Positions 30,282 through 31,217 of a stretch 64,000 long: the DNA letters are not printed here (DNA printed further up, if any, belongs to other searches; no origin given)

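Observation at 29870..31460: AT-rich islet between pntAA and aroC: 41-aa peptide, 212-aa multi-TM protein with soluble C-domain, and a 55-aa repeat-containing miniprotein, capped by a perfect bidirectional terminator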

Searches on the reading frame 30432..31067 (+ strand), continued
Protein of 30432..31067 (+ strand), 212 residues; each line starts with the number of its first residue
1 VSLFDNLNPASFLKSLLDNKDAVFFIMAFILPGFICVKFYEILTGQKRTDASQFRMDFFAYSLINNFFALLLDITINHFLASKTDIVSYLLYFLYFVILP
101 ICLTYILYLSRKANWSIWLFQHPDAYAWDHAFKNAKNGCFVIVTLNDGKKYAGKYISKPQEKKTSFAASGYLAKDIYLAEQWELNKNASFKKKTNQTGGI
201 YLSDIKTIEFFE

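Call 71: find_encoding_contigs(protein=P0046, flank=7000, max_places=3)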
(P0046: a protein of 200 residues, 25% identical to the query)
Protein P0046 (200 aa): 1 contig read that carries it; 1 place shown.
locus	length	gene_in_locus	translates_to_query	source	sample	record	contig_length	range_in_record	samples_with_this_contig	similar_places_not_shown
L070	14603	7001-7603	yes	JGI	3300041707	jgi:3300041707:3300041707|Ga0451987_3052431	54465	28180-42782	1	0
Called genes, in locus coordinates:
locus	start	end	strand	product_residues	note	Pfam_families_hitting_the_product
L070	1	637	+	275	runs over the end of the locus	-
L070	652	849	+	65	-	-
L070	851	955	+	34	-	-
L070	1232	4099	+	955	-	PF04851:ResIII (faint)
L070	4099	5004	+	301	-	PF18928:DUF5677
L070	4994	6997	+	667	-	PF01555:N6_N4_Mtase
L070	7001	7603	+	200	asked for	PF19865:DUF6338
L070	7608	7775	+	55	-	-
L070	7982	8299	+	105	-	-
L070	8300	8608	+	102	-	-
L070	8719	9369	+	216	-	-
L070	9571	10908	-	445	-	PF00589:Phage_integrase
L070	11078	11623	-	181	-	PF21349:RUBY_RBDX, PF02915:Rubrerythrin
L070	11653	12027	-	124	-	PF01475:FUR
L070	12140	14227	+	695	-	PF12733:Cadherin-like, PF02368:Big_2, PF22359:Big-like, PF26918:Ig_Eae (weak), PF00404:Dockerin_1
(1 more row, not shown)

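Call 72: search_protein_families(library=padloc, proteins=[P0083, P0047, P0007, L055:3983-4564:+, L057:3980-4585:+, L054:3998-4588:+, L064:7775-9349:+, L064:5401-6222:+, L064:6227-6991:+, L059:7939-11055:-], max_evalue=0.01)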
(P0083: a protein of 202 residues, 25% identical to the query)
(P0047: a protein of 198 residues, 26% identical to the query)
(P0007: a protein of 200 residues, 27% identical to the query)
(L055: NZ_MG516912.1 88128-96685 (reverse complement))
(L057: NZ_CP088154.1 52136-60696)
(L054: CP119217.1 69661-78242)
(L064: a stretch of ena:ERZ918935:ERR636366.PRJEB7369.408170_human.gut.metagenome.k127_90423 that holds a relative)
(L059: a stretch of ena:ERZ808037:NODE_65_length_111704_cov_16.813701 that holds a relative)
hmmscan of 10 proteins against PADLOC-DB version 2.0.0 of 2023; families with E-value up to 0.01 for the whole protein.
P0083 (202 aa): 0 families

P0047 (198 aa): 1 family
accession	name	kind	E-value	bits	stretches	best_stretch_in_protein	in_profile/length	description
PDLC02284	AbiEi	-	0.0045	15.4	1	95-180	32-115/138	AbiEi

P0007 (200 aa): 0 families

L055:3983-4564:+ (194 aa): 0 families

L057:3980-4585:+ (202 aa): 0 families

L054:3998-4588:+ (197 aa): 0 families

L064:7775-9349:+ (525 aa): 0 families

L064:5401-6222:+ (274 aa): 1 family
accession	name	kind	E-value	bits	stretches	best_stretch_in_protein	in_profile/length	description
PDLC04998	PDC-S32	-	6.5e-24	83.2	1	80-272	47-235/237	-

L064:6227-6991:+ (255 aa): 0 families

L059:7939-11055:- (1038 aa): 1 family
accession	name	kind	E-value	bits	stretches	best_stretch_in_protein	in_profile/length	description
PDLC01169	TPR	-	0.00013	19.5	1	711-783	154-224/252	TPR repeats containing protein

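Call 84: search_protein_families(library=pfam, proteins=[L050:42-356:+, L050:356-1960:+, L050:2846-4240:+, L050:4386-5030:+, L050:5123-5878:+, L038:101-2521:+, L038:2473-2979:+, L038:3885-6596:+, L056:786-3170:+, L058:5066-6178:+], max_evalue=0.001)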
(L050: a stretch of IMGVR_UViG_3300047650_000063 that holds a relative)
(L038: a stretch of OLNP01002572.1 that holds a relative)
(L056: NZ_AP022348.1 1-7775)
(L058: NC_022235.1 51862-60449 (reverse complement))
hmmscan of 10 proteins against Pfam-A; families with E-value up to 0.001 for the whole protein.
L050:42-356:+ (105 aa): 0 families

L050:356-1960:+ (535 aa): 1 family
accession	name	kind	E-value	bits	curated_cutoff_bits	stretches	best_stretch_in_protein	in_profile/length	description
PF22530.2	Terminase-T7_RNaseH-like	-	3.1e-05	24.7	27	1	380-480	5-104/108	Terminase Bacteriophage T7, Ribonuclease H-like domain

L050:2846-4240:+ (465 aa): 1 family
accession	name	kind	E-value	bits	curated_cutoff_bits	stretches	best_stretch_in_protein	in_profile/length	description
PF05133.19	SPP1_portal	-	1.9e-81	274.6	25.5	1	23-419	4-414/416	Phage portal protein, SPP1 Gp6-like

L050:4386-5030:+ (215 aa): 1 family
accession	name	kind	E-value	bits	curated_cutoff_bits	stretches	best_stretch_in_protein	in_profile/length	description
PF14265.11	DUF4355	-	5.4e-25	88.4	25.4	1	48-165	2-123/124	Capsid assembly scaffolding protein Gp46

L050:5123-5878:+ (252 aa): 0 families

L038:101-2521:+ (807 aa): 2 families
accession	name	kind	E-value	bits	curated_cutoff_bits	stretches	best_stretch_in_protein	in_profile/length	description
PF07669.17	Eco57I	-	2.6e-14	54.1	25.3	1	562-701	3-171/171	Eco57I restriction-modification methylase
PF02384.22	N6_Mtase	-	0.00017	21.5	20.4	0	480-736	26-253/311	N-6 DNA Methylase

L038:2473-2979:+ (169 aa): 0 families

L038:3885-6596:+ (904 aa): 1 family
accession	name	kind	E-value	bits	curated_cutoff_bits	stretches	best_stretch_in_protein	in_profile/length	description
PF13289.12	SIR2_2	-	1.1e-09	39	24.5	1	155-274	2-124/141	SIR2-like domain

L056:786-3170:+ (795 aa): 0 families

L058:5066-6178:+ (371 aa): 0 families
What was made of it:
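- SIR2 and an Eco57I-type methylase (call 84).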

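Call 85: search_protein_families(library=phrogs, proteins=[L050:42-356:+, L050:356-1960:+, L050:1977-2606:+, L050:2846-4240:+, L050:4386-5030:+, L050:5123-5878:+, P0007, L053:3962-4567:+], max_evalue=0.001)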
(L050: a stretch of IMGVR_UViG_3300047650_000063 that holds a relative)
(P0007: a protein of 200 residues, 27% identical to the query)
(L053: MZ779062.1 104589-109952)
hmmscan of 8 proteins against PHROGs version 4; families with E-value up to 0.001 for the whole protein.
L050:42-356:+ (105 aa): 0 families

L050:356-1960:+ (535 aa): 6 families
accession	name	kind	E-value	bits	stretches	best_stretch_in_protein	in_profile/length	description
phrog_38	-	head and packaging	4.4e-94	317.6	1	47-521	270-704/760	terminase large subunit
phrog_5573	-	head and packaging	2.5e-23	83.8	1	307-518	20-232/250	terminase large subunit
phrog_4758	-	head and packaging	1.4e-16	61.6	1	43-269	13-235/243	terminase large subunit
phrog_14112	-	unknown function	5.8e-11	43.3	1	45-225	54-243/247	-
phrog_20726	-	unknown function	2.3e-08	34.9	1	367-518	1-171/199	-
phrog_11978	-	unknown function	1e-07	32.9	1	371-524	2-165/180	-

L050:1977-2606:+ (210 aa): 0 families

L050:2846-4240:+ (465 aa): 5 families
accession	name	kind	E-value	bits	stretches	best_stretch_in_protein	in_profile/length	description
phrog_64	-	head and packaging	1.5e-87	295.4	1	14-440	72-523/547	portal protein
phrog_9064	-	head and packaging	4.1e-21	76.6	1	213-436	4-227/228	portal protein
phrog_8418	-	head and packaging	2.9e-16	60.9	1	321-439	6-126/136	portal protein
phrog_36559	-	unknown function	7.9e-15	55.8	1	349-415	5-70/87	-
phrog_8065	-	unknown function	2.8e-07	31.7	1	32-134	58-161/165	-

L050:4386-5030:+ (215 aa): 1 family
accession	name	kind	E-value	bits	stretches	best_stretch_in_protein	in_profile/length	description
phrog_172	-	head and packaging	5.5e-21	76.7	1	9-203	27-223/229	head scaffolding protein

L050:5123-5878:+ (252 aa): 3 families
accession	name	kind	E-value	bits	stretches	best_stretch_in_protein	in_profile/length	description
phrog_267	-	head and packaging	1.8e-19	71.2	1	6-218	39-263/410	major head protein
phrog_283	-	head and packaging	6.1e-08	33.4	1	9-218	9-221/385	major head protein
phrog_422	-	head and packaging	2.5e-06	28.1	1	80-212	76-211/297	major head protein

P0007 (200 aa): 0 families

L053:3962-4567:+ (202 aa): 0 families
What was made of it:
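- A phage terminase-portal insertion (calls 84, 85).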

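Call 86: search_protein_representatives(alignment_id=A2)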
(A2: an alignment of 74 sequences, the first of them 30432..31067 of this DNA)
Query: 74 sequences, 200 profile positions. Proteins with E-value up to 0.001 (for the whole library): 3393; up to 1e-10: 1825; up to 1e-30: 377. The best 150 are listed.
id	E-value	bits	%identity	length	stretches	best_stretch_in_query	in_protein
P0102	1.3e-83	296.0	-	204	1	1-199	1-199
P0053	7.7e-78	277.2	-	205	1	1-199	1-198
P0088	1.1e-74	266.9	-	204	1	1-199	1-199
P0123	1.3e-68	247.1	-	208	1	1-199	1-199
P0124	1.4e-68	246.9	-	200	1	1-198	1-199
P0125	1.6e-68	246.8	-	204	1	1-198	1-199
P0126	8.5e-66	237.9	-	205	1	1-198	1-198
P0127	6.4e-64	231.7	-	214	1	1-199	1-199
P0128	2.9e-63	229.6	-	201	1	1-198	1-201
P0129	3.8e-62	225.9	-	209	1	1-198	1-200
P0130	4.0e-62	225.9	-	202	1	1-198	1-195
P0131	5.3e-62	225.5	-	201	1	1-199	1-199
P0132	6.8e-62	225.1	-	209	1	1-199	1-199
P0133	4.2e-61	222.5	-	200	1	1-198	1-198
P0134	2.9e-60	219.8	-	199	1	1-197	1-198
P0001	2.9e-40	154.5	-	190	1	10-198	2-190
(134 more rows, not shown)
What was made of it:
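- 30432..31070 (+): DUF6338 (PF19865) gene, 212 aa. Alternative starts are TTG 30477 and GTG 30498 (the 190-aa database call). Profile search: 3393 representatives at E<=1e-3 (call 86).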

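Call 93: search_solved_structures(query=A2, max_evalue=1)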
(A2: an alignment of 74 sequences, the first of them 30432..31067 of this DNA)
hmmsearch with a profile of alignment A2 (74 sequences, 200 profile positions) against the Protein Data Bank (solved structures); distinct sequences matched with E-value up to 1: 1.
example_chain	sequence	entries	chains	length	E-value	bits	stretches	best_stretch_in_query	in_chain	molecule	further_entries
2et6_A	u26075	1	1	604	0.2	14.6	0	106-155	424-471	(3R)-hydroxyacyl-CoA dehydrogenase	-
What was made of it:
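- Closest known: Sm/LSm/Hfq small beta-barrel fold. Different: There is no detectable sequence relationship to Hfq or LSm (call 93).
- The profile finds no Hfq or LSm protein in the PDB by sequence (call 93).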

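Call 98: get_annotated_region(hit=H11, flank=10000)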
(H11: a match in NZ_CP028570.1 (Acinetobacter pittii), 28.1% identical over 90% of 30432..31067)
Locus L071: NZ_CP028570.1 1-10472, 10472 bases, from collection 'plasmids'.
description: Acinetobacter pittii strain WCHAP005046 plasmid p2_005046, complete sequence
organism: Acinetobacter pittii (NCBI taxid 48296)
taxonomy: Bacteria; Pseudomonadota; Gammaproteobacteria; Moraxellales; Moraxellaceae; Acinetobacter; Acinetobacter pittii
host: -; source: Homo sapiens,Pure Culture; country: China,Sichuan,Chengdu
typing (MOB-suite, as given by PLSDB): mobilizable; replicon rep_cluster_1364; relaxase MOBQ
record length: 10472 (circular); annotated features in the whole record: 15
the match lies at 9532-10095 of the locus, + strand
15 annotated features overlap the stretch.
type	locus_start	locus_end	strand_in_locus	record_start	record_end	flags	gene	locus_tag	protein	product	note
CDS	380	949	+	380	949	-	-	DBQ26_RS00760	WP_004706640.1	hypothetical protein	-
CDS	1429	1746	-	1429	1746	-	-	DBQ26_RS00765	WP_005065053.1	hypothetical protein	-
CDS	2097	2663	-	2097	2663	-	-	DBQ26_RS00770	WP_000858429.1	plasmid replication DNA-binding protein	-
CDS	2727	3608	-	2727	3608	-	repM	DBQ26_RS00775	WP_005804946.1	replication initiation protein RepM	GO:0006270 - DNA replication initiation [Evidence IEA]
CDS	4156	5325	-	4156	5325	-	-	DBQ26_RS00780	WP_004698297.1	MobA/MobL family protein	-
CDS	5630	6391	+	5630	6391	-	-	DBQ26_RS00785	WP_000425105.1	hypothetical protein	-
CDS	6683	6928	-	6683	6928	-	-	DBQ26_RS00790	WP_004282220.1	hypothetical protein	-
CDS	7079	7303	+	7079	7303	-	-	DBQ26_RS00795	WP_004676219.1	helix-turn-helix transcriptional regulator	-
CDS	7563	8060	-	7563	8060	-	-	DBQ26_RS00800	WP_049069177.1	YfbU family protein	-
CDS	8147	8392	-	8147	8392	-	-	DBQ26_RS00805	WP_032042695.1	hypothetical protein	-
CDS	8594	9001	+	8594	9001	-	-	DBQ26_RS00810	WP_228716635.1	hypothetical protein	-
CDS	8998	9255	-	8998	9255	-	-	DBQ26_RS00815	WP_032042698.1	hypothetical protein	-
CDS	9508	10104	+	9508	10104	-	-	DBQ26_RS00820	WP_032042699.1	DUF6338 family protein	-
CDS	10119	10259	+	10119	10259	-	-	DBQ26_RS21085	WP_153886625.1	hypothetical protein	-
CDS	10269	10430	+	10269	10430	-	-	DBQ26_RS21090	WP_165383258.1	hypothetical protein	-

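Call 99: get_annotated_region(hit=H7, flank=6000)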
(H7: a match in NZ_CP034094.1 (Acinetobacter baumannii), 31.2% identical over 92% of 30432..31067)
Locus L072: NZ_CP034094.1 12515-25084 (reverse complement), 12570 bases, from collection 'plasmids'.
description: Acinetobacter baumannii strain A52 plasmid pA52-2, complete sequence
organism: Acinetobacter baumannii (NCBI taxid 470)
taxonomy: Bacteria; Pseudomonadota; Gammaproteobacteria; Moraxellales; Moraxellaceae; Acinetobacter; Acinetobacter baumannii
host: -; source: Homo sapiens,sputum; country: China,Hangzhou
typing (MOB-suite, as given by PLSDB): mobilizable; relaxase MOBQ
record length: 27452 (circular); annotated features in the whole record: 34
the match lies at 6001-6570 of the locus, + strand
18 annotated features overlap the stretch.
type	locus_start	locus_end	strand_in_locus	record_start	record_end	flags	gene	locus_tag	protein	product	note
CDS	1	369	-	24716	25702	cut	-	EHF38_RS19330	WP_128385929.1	PDZ domain-containing protein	-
CDS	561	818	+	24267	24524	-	-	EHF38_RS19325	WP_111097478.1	hypothetical protein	-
CDS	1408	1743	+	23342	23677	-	-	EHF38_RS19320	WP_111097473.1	hypothetical protein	-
CDS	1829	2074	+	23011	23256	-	-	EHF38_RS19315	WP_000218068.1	hypothetical protein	-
CDS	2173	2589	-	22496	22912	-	-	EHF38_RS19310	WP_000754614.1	hypothetical protein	-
CDS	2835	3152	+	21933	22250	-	-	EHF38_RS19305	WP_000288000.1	hypothetical protein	-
CDS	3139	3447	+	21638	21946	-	-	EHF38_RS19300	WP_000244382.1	helix-turn-helix domain-containing protein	-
CDS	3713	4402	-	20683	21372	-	-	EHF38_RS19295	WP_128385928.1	hypothetical protein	-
CDS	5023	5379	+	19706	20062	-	-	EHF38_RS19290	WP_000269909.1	type II toxin-antitoxin system RelE/ParE family toxin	-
CDS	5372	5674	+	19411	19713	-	-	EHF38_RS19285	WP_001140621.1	helix-turn-helix domain-containing protein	-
CDS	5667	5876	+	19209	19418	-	-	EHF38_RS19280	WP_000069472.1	hypothetical protein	-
CDS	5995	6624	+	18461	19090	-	-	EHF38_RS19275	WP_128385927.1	DUF6338 family protein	-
CDS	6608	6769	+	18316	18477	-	-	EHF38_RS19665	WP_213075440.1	hypothetical protein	-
CDS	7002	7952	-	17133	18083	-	-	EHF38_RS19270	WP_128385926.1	DUF4062 domain-containing protein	-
CDS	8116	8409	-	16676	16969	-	-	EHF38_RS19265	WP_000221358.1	type II toxin-antitoxin system RelE/ParE family toxin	GO:0030541 - plasmid partitioning [Evidence IEA]; GO:0051290 - protein heterotetramerization [Evidence IEA]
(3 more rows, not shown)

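Call 100: get_annotated_region(hit=H2, flank=5000)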
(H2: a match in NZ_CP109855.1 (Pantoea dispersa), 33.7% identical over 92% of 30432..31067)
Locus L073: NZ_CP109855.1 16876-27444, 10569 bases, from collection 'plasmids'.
description: Pantoea dispersa strain ESL4 plasmid pESL4.2, complete sequence
organism: Pantoea dispersa (NCBI taxid 59814)
taxonomy: Bacteria; Pseudomonadota; Gammaproteobacteria; Enterobacterales; Erwiniaceae; Pantoea; Pantoea dispersa
host: -; source: Bidens alba,Pure isolate,rhizosphere; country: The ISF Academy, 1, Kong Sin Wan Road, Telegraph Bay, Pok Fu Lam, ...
typing (MOB-suite, as given by PLSDB): non-mobilizable
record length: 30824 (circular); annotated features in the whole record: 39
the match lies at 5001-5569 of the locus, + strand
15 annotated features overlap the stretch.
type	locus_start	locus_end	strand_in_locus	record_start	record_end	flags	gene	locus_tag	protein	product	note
CDS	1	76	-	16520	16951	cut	-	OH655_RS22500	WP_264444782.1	hypothetical protein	-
CDS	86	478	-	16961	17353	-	-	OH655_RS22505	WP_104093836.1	hypothetical protein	-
CDS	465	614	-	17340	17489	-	-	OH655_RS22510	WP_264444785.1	phage filamentation protein Fil family protein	-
CDS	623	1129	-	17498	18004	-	-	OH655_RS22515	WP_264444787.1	phage regulatory CII family protein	-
CDS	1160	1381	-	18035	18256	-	-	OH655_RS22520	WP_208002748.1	regulator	-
CDS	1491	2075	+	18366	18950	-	-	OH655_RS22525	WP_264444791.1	phage repressor protein CI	-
CDS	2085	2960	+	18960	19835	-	-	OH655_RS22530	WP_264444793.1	hypothetical protein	-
CDS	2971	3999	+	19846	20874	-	-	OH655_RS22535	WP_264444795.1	tyrosine-type recombinase/integrase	GO:0015074 - DNA integration [Evidence IEA]; GO:0006310 - DNA recombination [Evidence IEA]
CDS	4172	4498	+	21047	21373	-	-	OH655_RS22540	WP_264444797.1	hypothetical protein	-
CDS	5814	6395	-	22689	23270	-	-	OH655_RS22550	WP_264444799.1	hypothetical protein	-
CDS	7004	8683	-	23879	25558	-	-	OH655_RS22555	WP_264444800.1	phage baseplate assembly protein V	-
CDS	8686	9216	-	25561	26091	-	-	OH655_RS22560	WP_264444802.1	hypothetical protein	-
CDS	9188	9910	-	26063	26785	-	-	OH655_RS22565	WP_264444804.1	hypothetical protein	-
CDS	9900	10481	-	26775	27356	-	-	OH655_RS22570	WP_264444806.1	tail fiber assembly protein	-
CDS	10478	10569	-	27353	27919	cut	-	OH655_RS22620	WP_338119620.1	hypothetical protein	-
